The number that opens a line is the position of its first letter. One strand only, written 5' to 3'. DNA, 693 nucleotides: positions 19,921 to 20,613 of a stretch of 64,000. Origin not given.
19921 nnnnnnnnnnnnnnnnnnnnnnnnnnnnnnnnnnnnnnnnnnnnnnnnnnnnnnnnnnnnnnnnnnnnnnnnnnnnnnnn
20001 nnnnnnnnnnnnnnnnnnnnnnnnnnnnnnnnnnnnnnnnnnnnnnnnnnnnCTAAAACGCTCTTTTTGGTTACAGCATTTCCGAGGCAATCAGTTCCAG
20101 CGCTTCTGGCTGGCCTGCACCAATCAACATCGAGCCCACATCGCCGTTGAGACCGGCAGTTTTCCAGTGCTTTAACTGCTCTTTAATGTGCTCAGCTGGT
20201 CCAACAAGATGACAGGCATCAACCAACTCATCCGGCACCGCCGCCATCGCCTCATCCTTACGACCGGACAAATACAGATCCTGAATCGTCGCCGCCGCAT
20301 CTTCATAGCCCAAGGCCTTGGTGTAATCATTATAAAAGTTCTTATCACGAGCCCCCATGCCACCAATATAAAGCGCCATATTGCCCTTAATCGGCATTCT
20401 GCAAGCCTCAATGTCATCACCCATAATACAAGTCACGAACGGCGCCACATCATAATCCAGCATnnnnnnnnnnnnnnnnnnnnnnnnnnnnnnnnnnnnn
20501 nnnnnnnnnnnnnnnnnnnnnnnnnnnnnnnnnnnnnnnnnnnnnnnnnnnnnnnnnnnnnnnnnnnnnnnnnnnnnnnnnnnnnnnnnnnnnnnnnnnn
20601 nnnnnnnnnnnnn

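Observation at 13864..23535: Cluster of LLM oxidoreductase paralogues interleaved with acyl-CoA enzymes next to the F420 operon: a possible F420-dependent lipid or xenobiotic catabolic island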

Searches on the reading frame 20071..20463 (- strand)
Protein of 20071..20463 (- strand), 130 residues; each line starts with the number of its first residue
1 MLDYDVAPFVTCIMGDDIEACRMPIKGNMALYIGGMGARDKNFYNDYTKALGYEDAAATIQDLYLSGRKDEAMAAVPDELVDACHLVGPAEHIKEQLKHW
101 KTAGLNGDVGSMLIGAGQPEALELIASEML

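Call 5: search_protein_families(library=pfam, proteins=[window:20071-20463:-])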
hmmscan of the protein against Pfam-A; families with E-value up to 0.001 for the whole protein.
window:20071-20463:- (130 aa): 1 family
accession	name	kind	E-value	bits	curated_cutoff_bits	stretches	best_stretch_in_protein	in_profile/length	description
PF00296.26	Bac_luciferase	-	2.9e-14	53.6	27.9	1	3-105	219-312/314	Luciferase-like monooxygenase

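Call 7: search_protein_families(library=ncbifam, proteins=[window:20071-20463:-], max_evalue=0.00001)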
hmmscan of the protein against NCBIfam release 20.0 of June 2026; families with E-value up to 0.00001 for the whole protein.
window:20071-20463:- (130 aa): 2 families
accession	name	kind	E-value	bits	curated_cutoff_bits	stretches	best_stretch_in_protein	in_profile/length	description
TIGR03559.1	F420_Rv3520c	subfamily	4.7e-34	117.9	335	1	3-105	217-319/325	LLM class F420-dependent oxidoreductase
TIGR04024.1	F420_NP1902A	hypoth_equivalog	1.3e-14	53.7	345.4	1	3-101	206-300/330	TIGR04024 family LLM class F420-dependent oxidoreductase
